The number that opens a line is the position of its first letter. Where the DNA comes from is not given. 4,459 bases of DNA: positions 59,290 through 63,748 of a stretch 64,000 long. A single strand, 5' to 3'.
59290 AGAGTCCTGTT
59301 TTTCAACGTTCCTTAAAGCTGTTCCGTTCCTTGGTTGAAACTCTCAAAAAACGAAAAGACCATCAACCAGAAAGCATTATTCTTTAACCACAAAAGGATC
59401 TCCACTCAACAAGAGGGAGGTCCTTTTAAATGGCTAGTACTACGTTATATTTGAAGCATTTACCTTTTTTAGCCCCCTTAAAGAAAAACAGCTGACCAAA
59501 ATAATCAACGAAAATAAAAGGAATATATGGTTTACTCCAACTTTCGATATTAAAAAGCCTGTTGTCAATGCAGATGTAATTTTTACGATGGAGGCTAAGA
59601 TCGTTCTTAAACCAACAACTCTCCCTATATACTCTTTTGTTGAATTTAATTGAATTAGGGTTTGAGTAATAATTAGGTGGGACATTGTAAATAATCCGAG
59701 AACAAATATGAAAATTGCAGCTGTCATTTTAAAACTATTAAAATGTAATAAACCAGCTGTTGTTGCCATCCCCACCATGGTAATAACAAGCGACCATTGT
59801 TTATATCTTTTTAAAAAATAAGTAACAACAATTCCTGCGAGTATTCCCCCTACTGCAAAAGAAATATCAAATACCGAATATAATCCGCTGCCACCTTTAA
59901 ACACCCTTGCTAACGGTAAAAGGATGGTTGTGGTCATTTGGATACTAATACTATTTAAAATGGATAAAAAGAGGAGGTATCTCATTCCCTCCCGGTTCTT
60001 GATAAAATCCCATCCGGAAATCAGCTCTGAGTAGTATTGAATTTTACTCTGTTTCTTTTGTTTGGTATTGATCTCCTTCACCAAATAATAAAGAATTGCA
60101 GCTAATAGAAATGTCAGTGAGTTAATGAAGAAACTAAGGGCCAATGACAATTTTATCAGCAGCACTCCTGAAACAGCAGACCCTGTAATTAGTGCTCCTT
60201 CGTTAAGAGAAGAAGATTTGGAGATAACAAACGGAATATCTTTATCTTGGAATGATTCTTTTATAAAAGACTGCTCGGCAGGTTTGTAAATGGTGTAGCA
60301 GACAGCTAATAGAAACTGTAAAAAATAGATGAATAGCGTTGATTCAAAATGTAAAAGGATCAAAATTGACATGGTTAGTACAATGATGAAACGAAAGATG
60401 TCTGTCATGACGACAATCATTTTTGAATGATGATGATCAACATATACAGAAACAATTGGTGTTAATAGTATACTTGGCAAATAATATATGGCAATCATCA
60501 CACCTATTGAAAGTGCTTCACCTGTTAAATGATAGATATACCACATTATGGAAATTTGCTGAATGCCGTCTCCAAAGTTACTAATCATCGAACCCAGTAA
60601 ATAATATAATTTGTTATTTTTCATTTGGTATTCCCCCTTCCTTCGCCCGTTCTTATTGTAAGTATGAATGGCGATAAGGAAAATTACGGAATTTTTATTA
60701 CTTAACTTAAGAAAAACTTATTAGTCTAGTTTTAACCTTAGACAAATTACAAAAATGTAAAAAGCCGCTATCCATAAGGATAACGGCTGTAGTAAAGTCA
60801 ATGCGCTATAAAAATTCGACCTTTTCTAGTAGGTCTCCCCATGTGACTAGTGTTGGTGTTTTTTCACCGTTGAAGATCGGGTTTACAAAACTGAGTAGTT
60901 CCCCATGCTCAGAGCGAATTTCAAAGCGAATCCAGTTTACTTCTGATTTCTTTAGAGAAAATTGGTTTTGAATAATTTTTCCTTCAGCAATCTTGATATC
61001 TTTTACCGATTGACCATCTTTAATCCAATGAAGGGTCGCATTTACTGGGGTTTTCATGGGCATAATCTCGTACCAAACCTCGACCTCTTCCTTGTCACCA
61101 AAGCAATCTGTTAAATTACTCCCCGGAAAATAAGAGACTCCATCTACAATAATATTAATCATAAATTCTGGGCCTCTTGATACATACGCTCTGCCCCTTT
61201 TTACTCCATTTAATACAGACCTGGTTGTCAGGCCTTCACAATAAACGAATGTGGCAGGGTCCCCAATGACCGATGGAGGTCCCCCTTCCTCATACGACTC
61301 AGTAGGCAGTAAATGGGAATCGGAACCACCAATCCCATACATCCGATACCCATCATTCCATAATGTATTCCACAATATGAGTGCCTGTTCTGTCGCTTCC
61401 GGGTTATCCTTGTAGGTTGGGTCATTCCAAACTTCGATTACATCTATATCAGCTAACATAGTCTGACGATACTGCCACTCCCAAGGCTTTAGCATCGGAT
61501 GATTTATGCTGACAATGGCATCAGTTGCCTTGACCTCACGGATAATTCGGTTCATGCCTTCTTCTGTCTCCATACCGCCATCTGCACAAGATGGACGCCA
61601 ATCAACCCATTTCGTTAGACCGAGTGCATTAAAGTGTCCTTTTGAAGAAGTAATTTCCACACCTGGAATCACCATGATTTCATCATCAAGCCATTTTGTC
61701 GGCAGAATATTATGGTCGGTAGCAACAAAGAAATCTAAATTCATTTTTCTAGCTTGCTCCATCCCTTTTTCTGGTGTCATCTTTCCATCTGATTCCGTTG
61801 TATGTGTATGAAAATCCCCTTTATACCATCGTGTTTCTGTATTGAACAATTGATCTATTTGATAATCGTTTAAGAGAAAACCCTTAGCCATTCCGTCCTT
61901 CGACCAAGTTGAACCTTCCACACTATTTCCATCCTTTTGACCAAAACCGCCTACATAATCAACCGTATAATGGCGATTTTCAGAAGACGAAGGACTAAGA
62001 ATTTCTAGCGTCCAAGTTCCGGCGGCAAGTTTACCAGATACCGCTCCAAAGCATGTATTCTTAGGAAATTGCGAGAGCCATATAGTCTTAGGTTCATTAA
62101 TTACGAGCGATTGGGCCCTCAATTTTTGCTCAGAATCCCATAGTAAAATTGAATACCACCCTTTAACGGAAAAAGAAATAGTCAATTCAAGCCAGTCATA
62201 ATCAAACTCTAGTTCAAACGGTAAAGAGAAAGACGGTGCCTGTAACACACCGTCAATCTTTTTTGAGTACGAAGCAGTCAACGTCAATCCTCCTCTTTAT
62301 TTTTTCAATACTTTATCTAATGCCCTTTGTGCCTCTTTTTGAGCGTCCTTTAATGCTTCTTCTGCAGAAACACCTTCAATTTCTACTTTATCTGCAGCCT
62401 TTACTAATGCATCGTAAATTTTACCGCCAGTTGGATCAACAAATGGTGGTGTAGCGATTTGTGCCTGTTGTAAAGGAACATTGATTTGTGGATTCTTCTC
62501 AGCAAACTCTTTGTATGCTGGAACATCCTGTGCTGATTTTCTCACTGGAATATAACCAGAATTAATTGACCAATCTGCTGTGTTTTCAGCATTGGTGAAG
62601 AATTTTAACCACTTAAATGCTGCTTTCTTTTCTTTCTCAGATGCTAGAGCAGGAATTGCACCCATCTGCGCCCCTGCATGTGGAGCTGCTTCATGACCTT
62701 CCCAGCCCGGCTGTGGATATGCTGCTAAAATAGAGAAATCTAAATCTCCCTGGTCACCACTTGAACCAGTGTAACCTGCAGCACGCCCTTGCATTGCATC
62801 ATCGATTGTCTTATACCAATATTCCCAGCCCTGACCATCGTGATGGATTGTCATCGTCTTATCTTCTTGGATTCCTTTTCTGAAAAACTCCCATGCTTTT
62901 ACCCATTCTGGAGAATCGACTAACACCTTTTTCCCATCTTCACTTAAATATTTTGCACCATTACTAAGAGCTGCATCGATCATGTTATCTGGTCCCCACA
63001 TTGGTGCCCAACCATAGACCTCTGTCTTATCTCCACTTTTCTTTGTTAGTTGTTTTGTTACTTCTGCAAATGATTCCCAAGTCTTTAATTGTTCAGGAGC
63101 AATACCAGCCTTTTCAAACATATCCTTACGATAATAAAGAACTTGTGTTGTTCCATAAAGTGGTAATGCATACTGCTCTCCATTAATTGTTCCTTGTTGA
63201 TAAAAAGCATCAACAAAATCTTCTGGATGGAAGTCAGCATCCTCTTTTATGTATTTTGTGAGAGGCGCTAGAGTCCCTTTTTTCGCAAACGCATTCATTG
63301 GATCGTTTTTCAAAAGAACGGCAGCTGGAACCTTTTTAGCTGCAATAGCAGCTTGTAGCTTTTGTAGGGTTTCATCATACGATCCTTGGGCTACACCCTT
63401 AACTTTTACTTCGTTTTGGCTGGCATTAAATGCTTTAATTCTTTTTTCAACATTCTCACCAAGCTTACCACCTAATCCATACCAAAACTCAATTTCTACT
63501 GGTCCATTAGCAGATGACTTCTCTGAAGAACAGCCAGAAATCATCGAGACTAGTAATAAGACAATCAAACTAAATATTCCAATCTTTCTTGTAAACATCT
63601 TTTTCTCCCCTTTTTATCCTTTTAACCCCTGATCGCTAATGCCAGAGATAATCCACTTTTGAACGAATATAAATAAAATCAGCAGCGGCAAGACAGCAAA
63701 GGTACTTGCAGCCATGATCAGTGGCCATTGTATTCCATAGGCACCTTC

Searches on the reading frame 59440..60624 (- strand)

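Call 40: search_protein_families(library=pfam, proteins=[window:59440-60624:-], max_evalue=0.00001)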
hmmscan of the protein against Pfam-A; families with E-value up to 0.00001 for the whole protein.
window:59440-60624:- (394 aa): 2 families
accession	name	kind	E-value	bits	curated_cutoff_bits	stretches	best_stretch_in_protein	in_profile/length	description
PF07690.21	MFS_1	-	1.8e-34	119.7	33.4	2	9-345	2-340/347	Major Facilitator Superfamily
PF05977.19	MFS_3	-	1.2e-15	57.4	27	1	11-367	18-375/524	Transmembrane secretion effector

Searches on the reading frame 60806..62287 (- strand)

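Call 40: search_protein_families(library=pfam, proteins=[window:60806-62287:-], max_evalue=0.00001)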
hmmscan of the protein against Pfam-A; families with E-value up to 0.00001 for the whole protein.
window:60806-62287:- (493 aa): 0 families

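Call 71: search_protein_families(library=pfam, proteins=[window:60806-62287:-], max_evalue=0.01)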
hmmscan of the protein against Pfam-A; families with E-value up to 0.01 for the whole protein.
window:60806-62287:- (493 aa): 1 family
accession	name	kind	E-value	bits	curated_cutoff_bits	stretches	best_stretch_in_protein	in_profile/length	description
PF02811.25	PHP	-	0.0036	18.1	26.4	1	158-195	1-40/164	PHP domain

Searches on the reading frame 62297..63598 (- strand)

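Call 71: search_protein_families(library=pfam, proteins=[window:62297-63598:-], max_evalue=0.01)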
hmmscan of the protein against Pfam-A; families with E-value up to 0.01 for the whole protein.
window:62297-63598:- (433 aa): 2 families
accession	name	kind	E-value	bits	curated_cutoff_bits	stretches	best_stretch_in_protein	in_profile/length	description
PF13416.11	SBP_bac_8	-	1.1e-44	153.8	27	1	52-364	1-273/279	Bacterial extracellular solute-binding protein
PF01547.30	SBP_bac_1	-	1.5e-28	101.1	26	1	49-340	9-306/307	Bacterial extracellular solute-binding protein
